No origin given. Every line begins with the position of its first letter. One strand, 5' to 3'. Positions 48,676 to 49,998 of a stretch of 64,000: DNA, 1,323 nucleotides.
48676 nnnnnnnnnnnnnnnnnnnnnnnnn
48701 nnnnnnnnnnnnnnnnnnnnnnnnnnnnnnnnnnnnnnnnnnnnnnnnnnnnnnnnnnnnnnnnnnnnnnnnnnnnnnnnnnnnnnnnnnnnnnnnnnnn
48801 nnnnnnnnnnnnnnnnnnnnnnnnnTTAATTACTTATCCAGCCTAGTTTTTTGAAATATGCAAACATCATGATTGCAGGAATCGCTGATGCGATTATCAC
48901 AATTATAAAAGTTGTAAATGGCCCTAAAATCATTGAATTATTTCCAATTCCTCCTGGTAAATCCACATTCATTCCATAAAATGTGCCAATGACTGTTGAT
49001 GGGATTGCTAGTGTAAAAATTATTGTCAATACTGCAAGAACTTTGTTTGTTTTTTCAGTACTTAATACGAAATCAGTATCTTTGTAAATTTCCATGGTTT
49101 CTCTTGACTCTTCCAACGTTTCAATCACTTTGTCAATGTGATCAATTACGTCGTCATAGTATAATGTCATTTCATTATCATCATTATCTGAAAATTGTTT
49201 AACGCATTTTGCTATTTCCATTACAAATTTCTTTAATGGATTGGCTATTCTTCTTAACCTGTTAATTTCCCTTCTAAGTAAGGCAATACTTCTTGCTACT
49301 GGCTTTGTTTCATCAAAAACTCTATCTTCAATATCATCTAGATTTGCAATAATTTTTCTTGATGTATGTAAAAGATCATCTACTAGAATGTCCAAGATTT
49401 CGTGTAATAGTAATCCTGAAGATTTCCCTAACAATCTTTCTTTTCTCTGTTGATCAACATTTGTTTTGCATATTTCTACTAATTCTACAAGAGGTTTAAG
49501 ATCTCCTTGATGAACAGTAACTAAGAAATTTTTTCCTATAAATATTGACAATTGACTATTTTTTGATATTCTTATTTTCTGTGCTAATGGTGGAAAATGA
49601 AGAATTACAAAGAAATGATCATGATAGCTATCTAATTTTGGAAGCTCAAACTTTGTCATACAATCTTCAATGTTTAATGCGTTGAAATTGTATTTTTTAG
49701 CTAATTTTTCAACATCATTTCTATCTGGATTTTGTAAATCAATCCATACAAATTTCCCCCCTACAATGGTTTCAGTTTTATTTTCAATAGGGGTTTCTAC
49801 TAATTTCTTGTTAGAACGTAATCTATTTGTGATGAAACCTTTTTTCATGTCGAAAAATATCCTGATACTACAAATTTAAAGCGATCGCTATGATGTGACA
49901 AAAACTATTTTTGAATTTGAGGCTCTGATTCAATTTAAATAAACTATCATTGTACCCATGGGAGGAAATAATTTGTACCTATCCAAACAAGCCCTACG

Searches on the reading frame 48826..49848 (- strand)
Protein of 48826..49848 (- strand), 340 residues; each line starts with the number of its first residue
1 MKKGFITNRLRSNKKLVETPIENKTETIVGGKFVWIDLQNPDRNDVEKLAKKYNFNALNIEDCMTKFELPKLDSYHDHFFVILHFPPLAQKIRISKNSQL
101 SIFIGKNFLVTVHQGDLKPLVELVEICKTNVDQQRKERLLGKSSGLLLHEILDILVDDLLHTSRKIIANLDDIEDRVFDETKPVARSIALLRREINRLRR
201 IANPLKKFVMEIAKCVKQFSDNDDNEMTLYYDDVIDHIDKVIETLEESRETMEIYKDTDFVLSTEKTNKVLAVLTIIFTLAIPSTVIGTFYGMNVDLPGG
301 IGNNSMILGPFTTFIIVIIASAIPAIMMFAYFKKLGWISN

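Call 51: search_protein_families(library=pfam, proteins=[window:48826-49848:-], max_evalue=0.01)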
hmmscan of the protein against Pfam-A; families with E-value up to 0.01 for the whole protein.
window:48826-49848:- (340 aa): 1 family
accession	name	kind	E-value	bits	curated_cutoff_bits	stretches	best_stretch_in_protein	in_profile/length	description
PF01544.23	CorA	-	2e-70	237.8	27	1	32-334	3-292/292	CorA-like Mg2+ transporter protein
